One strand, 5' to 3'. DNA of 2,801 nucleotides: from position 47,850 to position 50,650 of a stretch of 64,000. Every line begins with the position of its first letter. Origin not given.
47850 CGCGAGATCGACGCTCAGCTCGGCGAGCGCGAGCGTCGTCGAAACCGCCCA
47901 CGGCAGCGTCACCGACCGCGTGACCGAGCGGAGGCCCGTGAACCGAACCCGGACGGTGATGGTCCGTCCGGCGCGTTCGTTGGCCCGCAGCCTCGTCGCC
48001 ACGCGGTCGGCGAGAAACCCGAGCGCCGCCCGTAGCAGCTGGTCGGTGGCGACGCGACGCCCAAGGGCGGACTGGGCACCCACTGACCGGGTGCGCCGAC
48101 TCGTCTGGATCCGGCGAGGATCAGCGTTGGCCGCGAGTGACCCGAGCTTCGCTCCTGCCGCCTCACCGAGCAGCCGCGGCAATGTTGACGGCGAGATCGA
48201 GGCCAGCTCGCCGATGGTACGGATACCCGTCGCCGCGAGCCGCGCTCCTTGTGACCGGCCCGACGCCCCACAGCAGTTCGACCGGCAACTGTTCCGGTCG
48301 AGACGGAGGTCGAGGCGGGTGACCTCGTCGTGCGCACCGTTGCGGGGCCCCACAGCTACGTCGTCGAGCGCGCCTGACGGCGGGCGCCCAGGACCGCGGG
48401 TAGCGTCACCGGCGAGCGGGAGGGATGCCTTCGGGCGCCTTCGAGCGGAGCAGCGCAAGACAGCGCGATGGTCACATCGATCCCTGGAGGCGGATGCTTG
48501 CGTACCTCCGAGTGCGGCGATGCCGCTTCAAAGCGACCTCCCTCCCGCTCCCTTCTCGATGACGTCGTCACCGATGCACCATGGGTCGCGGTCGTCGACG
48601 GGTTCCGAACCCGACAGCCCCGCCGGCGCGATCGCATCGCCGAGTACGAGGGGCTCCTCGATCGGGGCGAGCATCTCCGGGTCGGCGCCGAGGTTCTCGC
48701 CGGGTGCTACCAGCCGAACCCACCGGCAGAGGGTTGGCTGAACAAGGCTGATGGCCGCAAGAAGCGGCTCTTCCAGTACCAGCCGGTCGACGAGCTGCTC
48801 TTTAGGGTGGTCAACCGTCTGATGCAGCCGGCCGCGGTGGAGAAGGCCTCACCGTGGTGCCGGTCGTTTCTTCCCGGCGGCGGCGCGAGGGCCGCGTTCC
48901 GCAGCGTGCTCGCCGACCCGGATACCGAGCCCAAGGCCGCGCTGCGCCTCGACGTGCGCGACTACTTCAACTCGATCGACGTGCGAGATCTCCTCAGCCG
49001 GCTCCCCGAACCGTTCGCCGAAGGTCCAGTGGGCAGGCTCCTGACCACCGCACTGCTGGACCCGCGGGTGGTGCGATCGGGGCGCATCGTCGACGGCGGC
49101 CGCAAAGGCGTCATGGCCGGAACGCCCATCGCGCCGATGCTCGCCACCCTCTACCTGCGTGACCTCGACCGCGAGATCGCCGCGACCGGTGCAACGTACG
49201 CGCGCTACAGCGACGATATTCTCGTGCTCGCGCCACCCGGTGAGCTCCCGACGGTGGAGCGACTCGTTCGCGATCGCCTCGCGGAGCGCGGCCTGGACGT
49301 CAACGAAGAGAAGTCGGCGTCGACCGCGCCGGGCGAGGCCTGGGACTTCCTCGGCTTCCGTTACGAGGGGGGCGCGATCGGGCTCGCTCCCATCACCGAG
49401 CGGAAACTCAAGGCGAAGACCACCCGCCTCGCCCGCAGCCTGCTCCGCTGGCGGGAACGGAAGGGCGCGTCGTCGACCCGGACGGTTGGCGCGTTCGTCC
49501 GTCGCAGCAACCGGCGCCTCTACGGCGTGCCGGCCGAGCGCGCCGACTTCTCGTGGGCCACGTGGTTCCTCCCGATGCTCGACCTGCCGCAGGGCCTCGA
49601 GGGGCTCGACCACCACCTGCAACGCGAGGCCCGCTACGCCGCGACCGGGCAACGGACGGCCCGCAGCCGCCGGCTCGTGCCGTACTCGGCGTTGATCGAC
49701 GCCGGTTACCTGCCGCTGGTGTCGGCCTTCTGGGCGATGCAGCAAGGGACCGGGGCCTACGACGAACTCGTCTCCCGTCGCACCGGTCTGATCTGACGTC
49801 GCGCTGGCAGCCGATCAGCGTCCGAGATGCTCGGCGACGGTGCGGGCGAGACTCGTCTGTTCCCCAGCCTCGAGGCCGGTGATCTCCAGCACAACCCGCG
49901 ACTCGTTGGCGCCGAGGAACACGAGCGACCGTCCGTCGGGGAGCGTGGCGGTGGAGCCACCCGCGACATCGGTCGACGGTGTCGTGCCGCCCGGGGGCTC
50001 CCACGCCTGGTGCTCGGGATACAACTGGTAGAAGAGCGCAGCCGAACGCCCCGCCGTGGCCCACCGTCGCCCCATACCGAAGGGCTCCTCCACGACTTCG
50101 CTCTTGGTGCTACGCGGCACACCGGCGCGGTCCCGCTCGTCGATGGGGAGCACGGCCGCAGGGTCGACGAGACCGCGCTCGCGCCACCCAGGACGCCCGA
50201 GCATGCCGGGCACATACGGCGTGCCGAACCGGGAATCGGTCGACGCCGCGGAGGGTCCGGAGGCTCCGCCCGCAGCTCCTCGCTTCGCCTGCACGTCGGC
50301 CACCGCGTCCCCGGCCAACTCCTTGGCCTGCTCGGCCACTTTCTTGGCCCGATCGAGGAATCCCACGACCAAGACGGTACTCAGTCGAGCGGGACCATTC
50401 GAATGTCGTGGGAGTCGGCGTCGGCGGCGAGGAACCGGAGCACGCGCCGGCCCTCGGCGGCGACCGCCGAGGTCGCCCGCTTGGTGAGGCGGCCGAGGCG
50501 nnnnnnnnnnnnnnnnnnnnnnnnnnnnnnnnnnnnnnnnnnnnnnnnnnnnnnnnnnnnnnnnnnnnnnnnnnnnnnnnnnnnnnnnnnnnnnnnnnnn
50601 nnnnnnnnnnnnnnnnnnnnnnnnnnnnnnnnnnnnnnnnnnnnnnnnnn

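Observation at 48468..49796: Orphan reverse transcriptase inserted where the Y-family polymerase gene loses its 5' half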

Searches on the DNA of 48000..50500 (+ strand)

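Call 13: search_rna_families(source=window, start=48000, end=50500, threshold=evalue, max_evalue=1, show_alignments=2)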
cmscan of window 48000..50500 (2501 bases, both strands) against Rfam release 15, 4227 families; matches with E-value up to 1: 0.
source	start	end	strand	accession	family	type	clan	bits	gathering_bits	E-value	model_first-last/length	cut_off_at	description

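Call 38: build_rna_model(alignment_id=A1, structure=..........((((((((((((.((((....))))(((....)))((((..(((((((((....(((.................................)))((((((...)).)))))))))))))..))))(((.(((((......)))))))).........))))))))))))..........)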
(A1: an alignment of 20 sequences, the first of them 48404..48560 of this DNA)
Model R1 built from alignment A1 (20 sequences, 188 columns); structure: as given.
model positions 158; base pairs 49; branch points 4; effective number of sequences 0.92; information 0.59 bits per position. Calibrated on 0.2 Mb of random sequence (short: E-values are rough).
structure used (alignment columns):
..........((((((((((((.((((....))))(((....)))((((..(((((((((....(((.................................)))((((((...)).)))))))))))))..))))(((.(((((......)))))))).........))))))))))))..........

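Call 40: search_with_rna_model(model_id=R1, sources=[window, L020, L021, L022, L023, L025, L026, L027, L028, L029, L030, L031, L032, L033, L034, L035, L036, L037, L038, L039, L040, L041, L042, L043, L044, L045, L046, L047, L048, L049, L050, L051, L052, L053, L054, L055, L056, L057, L058, L059, L060, L061, L062, L063, L064, L065, L066, L067, L068, L018], max_evalue=10)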
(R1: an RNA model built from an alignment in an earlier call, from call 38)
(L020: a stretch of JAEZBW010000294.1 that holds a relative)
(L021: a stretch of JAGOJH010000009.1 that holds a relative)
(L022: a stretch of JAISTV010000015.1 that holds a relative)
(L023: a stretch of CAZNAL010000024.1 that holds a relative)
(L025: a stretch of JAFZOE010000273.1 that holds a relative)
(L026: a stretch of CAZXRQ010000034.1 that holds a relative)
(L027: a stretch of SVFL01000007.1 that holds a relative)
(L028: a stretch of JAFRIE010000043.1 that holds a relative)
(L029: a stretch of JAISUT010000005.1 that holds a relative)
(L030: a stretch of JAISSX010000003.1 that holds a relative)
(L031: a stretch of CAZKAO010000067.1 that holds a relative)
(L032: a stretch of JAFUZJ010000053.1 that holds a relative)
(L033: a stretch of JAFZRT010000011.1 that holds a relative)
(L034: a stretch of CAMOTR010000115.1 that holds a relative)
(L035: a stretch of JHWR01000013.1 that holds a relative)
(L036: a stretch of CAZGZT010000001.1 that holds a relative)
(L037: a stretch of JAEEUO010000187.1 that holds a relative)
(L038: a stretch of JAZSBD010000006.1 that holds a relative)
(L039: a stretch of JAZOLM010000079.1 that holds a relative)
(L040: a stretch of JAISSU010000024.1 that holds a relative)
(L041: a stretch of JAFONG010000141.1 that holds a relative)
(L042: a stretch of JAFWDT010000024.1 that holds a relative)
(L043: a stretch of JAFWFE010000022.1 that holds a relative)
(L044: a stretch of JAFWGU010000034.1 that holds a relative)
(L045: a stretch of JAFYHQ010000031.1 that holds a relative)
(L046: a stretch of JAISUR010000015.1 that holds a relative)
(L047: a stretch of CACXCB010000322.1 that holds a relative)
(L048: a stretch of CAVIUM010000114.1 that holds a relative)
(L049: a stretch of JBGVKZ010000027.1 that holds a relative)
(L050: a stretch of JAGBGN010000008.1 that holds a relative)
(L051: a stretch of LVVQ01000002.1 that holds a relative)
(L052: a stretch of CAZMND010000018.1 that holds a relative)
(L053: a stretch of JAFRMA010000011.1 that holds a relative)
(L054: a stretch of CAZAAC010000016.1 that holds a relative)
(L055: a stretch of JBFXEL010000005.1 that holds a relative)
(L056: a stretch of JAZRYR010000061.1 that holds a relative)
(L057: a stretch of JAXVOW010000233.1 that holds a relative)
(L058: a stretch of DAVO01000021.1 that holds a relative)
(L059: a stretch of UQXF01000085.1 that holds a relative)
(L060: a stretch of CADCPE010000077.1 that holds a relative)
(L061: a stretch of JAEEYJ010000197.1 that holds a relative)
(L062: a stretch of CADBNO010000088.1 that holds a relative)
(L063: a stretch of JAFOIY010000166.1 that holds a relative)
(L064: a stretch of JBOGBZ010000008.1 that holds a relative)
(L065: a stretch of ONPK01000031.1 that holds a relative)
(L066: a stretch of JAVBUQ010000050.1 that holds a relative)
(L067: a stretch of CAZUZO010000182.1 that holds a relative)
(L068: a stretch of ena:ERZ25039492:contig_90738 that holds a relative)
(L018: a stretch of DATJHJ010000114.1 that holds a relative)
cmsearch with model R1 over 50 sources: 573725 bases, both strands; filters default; matches with E-value up to 10: 30.
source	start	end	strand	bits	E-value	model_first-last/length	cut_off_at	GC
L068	9906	10063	+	167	4.2e-31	1-158/158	no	0.68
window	48404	48560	+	165.6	7.8e-31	1-158/158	no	0.67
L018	1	90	+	87.4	3.6e-15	69-158/158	5'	0.66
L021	5780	5941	+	49.8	1.2e-07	1-158/158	no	0.5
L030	5377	5543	+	48.5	2.2e-07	1-158/158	no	0.69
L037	1433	1583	+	46.3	6.1e-07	1-158/158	no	0.5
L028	5849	5999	+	42.9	3e-06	1-158/158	no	0.47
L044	3812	3961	+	42.5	3.5e-06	1-158/158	no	0.47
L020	5770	5919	+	41.8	5e-06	1-158/158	no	0.49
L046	5497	5647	+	41.1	6.7e-06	1-158/158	no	0.58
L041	4019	4168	+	40.6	8.6e-06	1-158/158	no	0.47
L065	5767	5917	+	40.5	8.8e-06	1-158/158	no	0.47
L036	5847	5996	+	40.1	1.1e-05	1-158/158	no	0.47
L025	670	819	+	38.1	2.7e-05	1-158/158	no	0.49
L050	599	747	+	36.9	4.7e-05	1-158/158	no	0.56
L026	5838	5995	+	36.9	4.8e-05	1-158/158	no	0.52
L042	5847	6001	+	36.2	6.6e-05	1-158/158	no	0.43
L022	5846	5997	+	34.3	0.00016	1-158/158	no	0.6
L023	683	836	+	32.3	0.00039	1-158/158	no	0.49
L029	5774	5925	+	29.7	0.0013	1-158/158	no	0.66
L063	1732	1877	+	27.7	0.0033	1-158/158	no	0.51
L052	5813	5978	+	26.9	0.0047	1-158/158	no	0.38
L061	3413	3558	+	26.6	0.0055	1-158/158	no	0.51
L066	5485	5641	+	23.2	0.026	1-158/158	no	0.55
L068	9906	10063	-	22.9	0.03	1-158/158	no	0.68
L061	1022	1067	+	10.7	8.5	1-158/158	no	0.63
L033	6987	7038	-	10.5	9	1-158/158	no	0.62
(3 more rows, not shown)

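Call 42: search_with_rna_model(model_id=R1, sources=[window, L001, L002, L003, L005, L007, L008, L009, L012, L013, L014, L016, L017, L019, L068, L020, L021, L022, L023, L025, L026, L027, L028, L029, L030, L031, L032, L033, L035, L036, L037, L038, L039, L040, L042, L043, L044, L045, L046, L047, L048, L049, L050, L051, L052, L054, L055, L056, L057, L058, L059, L060, L061, L062, L064, L065, L066], max_evalue=0.05, make_alignment=true)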
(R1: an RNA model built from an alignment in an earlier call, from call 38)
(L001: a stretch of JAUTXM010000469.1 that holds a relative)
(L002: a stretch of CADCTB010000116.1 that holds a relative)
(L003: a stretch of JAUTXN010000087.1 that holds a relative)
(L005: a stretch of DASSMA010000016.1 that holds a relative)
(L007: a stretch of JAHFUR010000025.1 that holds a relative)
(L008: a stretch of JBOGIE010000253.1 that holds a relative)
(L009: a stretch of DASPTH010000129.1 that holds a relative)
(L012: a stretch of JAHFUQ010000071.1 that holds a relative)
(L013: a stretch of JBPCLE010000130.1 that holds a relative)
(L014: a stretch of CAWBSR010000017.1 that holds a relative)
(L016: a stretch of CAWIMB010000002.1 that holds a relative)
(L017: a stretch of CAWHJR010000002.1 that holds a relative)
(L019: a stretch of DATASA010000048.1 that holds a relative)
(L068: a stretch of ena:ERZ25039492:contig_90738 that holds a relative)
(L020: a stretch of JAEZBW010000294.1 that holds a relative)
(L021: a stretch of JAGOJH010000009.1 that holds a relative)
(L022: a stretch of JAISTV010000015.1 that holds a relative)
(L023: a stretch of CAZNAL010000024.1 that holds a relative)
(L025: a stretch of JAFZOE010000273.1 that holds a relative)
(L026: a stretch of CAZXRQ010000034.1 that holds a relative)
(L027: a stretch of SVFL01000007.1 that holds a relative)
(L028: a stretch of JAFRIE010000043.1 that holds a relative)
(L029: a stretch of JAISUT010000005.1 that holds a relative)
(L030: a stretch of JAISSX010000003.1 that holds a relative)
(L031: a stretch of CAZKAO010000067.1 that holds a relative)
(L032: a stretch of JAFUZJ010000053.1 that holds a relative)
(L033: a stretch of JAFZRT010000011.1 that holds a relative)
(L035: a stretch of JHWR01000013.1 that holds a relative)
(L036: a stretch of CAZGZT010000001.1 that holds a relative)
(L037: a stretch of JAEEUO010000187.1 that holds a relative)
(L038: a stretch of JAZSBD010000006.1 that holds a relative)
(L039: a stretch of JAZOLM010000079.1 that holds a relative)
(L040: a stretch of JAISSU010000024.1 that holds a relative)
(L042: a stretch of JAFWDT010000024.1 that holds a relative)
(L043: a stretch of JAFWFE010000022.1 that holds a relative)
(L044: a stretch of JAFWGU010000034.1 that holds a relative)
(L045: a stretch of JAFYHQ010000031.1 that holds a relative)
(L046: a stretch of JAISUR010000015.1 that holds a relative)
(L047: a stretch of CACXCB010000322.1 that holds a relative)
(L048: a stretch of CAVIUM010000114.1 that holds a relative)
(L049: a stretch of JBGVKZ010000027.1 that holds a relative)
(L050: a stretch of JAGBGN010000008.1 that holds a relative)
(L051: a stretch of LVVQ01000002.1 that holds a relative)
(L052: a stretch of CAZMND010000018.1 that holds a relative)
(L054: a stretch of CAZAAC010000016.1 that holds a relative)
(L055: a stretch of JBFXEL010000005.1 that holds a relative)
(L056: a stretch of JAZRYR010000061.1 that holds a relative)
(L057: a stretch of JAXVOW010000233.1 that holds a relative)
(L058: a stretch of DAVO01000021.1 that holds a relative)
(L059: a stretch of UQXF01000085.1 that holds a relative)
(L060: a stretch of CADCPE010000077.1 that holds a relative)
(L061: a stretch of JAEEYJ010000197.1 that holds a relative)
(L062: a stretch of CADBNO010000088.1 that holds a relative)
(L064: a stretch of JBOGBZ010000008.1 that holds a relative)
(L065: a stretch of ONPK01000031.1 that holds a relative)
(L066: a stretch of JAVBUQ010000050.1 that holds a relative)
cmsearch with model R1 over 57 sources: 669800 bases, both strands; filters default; matches with E-value up to 0.05: 46.
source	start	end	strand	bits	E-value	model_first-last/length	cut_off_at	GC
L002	5907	6063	+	175.3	1.1e-32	1-158/158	no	0.69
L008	131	288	+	173.9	2e-32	1-158/158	no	0.7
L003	5879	6039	+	168.8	2.1e-31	1-158/158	no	0.65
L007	5909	6066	+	168.6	2.3e-31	1-158/158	no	0.69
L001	5894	6054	+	168.2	2.8e-31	1-158/158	no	0.68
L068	9906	10063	+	167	4.9e-31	1-158/158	no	0.68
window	48404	48560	+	165.6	9.2e-31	1-158/158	no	0.67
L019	5907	6063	+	165.3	1e-30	1-158/158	no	0.7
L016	5906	6063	+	164.3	1.7e-30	1-158/158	no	0.69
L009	5915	6072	+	162.1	4.7e-30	1-158/158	no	0.71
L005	5881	6039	+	157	4.9e-29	1-158/158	no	0.72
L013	1260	1419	+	156.2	7e-29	1-158/158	no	0.71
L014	5911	6069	+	151.5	6.3e-28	1-158/158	no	0.7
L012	3905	4087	+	143.6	2.4e-26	1-158/158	no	0.69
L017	5930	6087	+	139.7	1.4e-25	1-158/158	no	0.69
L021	5780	5941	+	49.8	1.5e-07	1-158/158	no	0.5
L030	5377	5543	+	48.5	2.6e-07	1-158/158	no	0.69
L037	1433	1583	+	46.3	7.1e-07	1-158/158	no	0.5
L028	5849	5999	+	42.9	3.5e-06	1-158/158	no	0.47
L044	3812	3961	+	42.5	4.1e-06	1-158/158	no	0.47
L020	5770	5919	+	41.8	5.9e-06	1-158/158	no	0.49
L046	5497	5647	+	41.1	7.9e-06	1-158/158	no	0.58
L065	5767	5917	+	40.5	1e-05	1-158/158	no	0.47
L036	5847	5996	+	40.1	1.3e-05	1-158/158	no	0.47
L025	670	819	+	38.1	3.2e-05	1-158/158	no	0.49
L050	599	747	+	36.9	5.4e-05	1-158/158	no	0.56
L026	5838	5995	+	36.9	5.5e-05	1-158/158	no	0.52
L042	5847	6001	+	36.2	7.7e-05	1-158/158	no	0.43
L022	5846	5997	+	34.3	0.00018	1-158/158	no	0.6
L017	5930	6087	-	33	0.00033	1-158/158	no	0.69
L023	683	836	+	32.3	0.00045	1-158/158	no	0.49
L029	5774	5925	+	29.7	0.0015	1-158/158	no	0.66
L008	131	288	-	29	0.0021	1-158/158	no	0.7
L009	5915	6072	-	28.8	0.0023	1-158/158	no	0.71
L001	5894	6054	-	28.6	0.0026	1-158/158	no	0.68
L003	5879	6039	-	28.3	0.003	1-158/158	no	0.65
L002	5907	6063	-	27.8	0.0037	1-158/158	no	0.69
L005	5881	6039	-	27.6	0.004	1-158/158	no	0.72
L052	5813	5978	+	26.9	0.0055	1-158/158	no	0.38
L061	3413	3558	+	26.6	0.0064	1-158/158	no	0.51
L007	5909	6066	-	25.9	0.0089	1-158/158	no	0.69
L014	5911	6069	-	24.4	0.018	1-158/158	no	0.7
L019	5907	6063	-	23.6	0.026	1-158/158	no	0.7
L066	5485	5641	+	23.2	0.031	1-158/158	no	0.55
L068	9906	10063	-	22.9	0.035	1-158/158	no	0.68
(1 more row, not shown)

Alignment A3: 46 matches aligned to the model, 303 columns, each read 5' to 3' on its own strand. Consensus structure (alignment columns), stored with it:
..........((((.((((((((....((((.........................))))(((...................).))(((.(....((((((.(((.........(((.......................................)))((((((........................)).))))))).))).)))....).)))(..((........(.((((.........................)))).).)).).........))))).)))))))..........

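Call 43: search_with_rna_model(model_id=R1, sources=[window, L001, L002, L003, L005, L007, L008, L009, L012, L013, L014, L016, L017, L019, L068, L020, L021, L022, L023, L025, L026, L027, L028, L029, L030, L031, L032, L033, L035, L036, L037, L038, L039, L040, L042, L043, L044, L045, L046, L047, L048, L049, L050, L051, L052, L054, L055, L056, L057, L058, L059, L060, L061, L062, L064, L065, L066], max_evalue=0.0003, make_alignment=true)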
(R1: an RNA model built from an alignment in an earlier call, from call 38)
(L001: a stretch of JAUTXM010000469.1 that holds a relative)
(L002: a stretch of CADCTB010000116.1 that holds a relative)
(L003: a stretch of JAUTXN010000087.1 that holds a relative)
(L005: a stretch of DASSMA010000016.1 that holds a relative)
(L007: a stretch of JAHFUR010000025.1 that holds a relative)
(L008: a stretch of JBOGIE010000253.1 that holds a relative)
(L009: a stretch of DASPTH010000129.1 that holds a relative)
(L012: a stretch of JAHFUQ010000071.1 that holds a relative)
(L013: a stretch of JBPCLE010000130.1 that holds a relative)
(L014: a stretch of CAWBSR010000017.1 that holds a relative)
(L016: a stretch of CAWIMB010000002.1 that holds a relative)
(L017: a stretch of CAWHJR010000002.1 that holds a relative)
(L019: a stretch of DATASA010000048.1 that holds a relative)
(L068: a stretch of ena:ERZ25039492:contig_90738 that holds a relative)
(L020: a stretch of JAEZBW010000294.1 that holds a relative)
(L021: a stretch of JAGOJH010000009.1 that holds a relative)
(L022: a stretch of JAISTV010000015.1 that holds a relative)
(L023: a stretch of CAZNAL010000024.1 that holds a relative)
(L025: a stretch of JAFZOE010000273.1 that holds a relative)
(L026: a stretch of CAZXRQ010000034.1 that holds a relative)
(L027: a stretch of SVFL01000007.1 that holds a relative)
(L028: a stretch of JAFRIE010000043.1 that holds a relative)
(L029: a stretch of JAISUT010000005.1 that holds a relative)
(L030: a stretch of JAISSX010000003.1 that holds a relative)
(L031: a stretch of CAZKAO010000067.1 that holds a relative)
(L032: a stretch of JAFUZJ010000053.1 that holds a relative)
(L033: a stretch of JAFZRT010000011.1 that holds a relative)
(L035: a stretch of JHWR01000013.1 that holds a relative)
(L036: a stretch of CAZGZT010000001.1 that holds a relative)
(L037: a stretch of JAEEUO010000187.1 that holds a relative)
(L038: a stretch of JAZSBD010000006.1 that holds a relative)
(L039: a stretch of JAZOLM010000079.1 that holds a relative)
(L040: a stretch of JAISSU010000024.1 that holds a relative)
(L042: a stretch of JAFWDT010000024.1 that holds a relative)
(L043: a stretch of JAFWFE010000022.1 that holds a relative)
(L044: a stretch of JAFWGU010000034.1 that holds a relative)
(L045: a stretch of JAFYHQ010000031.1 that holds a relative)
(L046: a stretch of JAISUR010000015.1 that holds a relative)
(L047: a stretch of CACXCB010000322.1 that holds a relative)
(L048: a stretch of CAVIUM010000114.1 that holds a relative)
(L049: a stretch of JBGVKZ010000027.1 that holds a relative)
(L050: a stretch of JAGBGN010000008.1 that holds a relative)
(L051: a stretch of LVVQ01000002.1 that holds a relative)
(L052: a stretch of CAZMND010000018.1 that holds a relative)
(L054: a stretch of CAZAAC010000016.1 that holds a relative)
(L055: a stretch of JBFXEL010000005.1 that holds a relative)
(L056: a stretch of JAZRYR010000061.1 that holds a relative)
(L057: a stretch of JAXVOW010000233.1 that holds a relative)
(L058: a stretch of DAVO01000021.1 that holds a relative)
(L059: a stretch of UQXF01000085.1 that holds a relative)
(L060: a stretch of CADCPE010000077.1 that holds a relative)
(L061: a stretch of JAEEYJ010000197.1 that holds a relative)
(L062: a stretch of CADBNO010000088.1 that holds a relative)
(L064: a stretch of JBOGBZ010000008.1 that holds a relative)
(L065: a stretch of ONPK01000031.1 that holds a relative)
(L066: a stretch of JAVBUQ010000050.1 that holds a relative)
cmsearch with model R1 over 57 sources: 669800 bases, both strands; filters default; matches with E-value up to 0.0003: 29.
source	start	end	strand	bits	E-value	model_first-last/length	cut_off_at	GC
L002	5907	6063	+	175.3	1.1e-32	1-158/158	no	0.69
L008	131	288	+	173.9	2e-32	1-158/158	no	0.7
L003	5879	6039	+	168.8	2.1e-31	1-158/158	no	0.65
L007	5909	6066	+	168.6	2.3e-31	1-158/158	no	0.69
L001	5894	6054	+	168.2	2.8e-31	1-158/158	no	0.68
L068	9906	10063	+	167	4.9e-31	1-158/158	no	0.68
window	48404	48560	+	165.6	9.2e-31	1-158/158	no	0.67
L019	5907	6063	+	165.3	1e-30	1-158/158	no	0.7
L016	5906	6063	+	164.3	1.7e-30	1-158/158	no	0.69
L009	5915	6072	+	162.1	4.7e-30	1-158/158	no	0.71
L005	5881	6039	+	157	4.9e-29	1-158/158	no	0.72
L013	1260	1419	+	156.2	7e-29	1-158/158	no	0.71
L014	5911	6069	+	151.5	6.3e-28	1-158/158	no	0.7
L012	3905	4087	+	143.6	2.4e-26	1-158/158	no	0.69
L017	5930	6087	+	139.7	1.4e-25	1-158/158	no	0.69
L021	5780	5941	+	49.8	1.5e-07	1-158/158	no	0.5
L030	5377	5543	+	48.5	2.6e-07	1-158/158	no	0.69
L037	1433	1583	+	46.3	7.1e-07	1-158/158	no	0.5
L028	5849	5999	+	42.9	3.5e-06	1-158/158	no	0.47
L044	3812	3961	+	42.5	4.1e-06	1-158/158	no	0.47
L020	5770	5919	+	41.8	5.9e-06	1-158/158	no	0.49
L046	5497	5647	+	41.1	7.9e-06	1-158/158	no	0.58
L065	5767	5917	+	40.5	1e-05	1-158/158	no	0.47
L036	5847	5996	+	40.1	1.3e-05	1-158/158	no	0.47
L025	670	819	+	38.1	3.2e-05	1-158/158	no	0.49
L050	599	747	+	36.9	5.4e-05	1-158/158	no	0.56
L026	5838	5995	+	36.9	5.5e-05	1-158/158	no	0.52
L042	5847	6001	+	36.2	7.7e-05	1-158/158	no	0.43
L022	5846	5997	+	34.3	0.00018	1-158/158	no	0.6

Alignment A4: 29 matches aligned to the model, 250 columns, each read 5' to 3' on its own strand. Consensus structure (alignment columns), stored with it:
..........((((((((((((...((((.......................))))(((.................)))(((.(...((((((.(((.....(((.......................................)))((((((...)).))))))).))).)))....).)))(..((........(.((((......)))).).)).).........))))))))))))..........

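Call 58: build_rna_model(alignment_id=A4)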
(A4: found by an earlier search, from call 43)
Model R2 built from alignment A4 (29 sequences, 250 columns); structure: stored with the alignment.
model positions 152; base pairs 48; branch points 4; effective number of sequences 3.14; information 0.59 bits per position. Calibrated on 0.2 Mb of random sequence (short: E-values are rough).
structure used (alignment columns):
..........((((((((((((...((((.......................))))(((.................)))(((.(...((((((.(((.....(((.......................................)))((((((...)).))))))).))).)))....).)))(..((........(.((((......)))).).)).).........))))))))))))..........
